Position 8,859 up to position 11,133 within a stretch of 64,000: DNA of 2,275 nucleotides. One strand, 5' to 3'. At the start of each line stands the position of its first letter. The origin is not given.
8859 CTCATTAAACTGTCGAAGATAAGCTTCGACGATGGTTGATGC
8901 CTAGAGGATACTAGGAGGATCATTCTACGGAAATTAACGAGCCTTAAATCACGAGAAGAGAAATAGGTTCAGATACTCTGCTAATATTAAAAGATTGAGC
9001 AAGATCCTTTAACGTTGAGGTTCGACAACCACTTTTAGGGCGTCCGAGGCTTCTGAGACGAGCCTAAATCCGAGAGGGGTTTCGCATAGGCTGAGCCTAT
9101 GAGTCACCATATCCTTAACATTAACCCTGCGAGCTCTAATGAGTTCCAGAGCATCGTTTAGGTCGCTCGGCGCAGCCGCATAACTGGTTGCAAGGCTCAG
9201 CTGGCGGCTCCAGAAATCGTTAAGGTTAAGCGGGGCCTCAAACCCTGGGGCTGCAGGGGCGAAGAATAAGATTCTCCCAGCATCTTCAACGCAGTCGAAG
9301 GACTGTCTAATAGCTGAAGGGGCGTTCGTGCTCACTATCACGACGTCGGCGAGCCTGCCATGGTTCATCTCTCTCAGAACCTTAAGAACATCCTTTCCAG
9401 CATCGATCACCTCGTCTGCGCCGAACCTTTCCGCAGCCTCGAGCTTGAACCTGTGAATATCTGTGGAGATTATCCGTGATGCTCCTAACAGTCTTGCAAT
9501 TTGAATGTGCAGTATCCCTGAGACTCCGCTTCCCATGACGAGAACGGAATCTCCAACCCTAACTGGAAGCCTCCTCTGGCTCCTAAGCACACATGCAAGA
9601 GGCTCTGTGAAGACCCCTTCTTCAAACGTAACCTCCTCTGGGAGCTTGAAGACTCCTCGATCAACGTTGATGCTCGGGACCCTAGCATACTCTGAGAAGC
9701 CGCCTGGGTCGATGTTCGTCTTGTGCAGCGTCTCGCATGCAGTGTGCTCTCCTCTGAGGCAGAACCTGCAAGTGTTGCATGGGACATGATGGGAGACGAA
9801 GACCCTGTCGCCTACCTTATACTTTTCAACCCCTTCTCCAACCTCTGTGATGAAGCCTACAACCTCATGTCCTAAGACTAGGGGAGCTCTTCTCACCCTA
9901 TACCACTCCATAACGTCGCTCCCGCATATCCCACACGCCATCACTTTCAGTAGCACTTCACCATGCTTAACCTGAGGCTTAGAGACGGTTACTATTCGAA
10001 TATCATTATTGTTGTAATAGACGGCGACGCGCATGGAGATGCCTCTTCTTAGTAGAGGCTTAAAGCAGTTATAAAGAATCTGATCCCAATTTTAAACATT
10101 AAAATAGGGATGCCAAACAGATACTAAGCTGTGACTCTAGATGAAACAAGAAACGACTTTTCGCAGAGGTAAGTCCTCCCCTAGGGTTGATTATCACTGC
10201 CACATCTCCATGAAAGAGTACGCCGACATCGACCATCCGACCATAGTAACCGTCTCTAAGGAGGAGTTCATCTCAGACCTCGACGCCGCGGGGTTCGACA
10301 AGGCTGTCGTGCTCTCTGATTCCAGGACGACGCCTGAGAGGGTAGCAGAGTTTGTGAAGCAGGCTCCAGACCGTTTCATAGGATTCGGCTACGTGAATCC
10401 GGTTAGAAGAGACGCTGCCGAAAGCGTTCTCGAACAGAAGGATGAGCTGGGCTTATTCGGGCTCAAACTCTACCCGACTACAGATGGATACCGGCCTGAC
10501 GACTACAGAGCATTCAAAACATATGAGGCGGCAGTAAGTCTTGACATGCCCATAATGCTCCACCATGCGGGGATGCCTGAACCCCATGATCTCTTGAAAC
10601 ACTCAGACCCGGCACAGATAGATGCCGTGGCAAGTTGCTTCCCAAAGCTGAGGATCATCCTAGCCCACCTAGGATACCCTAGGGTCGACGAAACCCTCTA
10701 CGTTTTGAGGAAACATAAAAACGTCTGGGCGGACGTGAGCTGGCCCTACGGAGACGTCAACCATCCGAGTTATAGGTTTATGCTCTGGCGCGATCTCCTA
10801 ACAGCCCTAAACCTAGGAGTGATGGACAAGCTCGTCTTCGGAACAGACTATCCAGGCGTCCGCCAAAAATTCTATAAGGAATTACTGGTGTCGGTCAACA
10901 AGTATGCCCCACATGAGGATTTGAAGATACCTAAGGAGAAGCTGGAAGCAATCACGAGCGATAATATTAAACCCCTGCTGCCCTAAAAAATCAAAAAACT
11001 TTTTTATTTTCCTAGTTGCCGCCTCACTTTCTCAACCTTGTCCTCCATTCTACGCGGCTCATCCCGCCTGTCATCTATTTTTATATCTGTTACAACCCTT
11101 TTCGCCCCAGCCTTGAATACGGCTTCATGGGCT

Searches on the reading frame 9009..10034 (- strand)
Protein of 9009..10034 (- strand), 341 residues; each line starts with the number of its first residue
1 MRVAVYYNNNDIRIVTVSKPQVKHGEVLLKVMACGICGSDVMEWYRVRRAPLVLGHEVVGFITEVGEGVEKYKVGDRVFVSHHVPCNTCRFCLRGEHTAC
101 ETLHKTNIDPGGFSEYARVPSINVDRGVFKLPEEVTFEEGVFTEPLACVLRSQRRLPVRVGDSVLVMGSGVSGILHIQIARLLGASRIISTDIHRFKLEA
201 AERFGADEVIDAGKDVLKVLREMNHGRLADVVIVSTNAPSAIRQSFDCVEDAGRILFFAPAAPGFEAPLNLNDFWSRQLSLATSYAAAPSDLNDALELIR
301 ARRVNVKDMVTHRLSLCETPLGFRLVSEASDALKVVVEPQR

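Call 6: search_protein_families(library=pfam, proteins=[window:9009-10034:-], max_evalue=0.01)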
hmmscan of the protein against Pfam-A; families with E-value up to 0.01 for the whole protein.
window:9009-10034:- (341 aa): 5 families
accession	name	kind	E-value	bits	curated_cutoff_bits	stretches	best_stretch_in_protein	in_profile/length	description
PF08240.17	ADH_N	-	3e-27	95.3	23.5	1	24-123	2-98/104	Alcohol dehydrogenase GroES-like domain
PF00107.32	ADH_zinc_N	-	4e-23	82.2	31.8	1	173-299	3-127/129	Zinc-binding dehydrogenase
PF13602.12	ADH_zinc_N_2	-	7.4e-05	24.1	27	1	204-337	1-134/134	Zinc-binding dehydrogenase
PF01262.27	AlaDh_PNT_C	-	0.0033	17.3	23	1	163-217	30-86/214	Alanine dehydrogenase/PNT, C-terminal domain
PF06325.19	PrmA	-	0.0045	16.9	22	1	158-233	159-231/296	Ribosomal protein L11 methyltransferase (PrmA)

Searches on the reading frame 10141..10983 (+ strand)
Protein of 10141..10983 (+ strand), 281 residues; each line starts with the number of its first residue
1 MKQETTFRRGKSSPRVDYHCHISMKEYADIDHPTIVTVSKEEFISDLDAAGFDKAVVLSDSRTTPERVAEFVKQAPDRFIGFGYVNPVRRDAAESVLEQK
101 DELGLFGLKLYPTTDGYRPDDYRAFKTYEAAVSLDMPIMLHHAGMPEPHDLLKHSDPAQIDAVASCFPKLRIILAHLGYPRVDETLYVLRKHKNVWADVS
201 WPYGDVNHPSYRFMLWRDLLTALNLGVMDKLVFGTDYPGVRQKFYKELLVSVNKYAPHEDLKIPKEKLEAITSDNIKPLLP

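Call 6: search_protein_families(library=pfam, proteins=[window:10141-10983:+], max_evalue=0.01)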
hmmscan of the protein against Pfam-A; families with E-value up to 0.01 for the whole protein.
window:10141-10983:+ (281 aa): 2 families
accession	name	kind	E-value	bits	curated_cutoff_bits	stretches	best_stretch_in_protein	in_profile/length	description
PF04909.20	Amidohydro_2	-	1.2e-37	130.7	26.4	1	16-276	1-283/289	Amidohydrolase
PF01026.27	TatD_DNase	-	1e-05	25.5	27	1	16-144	1-131/253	TatD related DNase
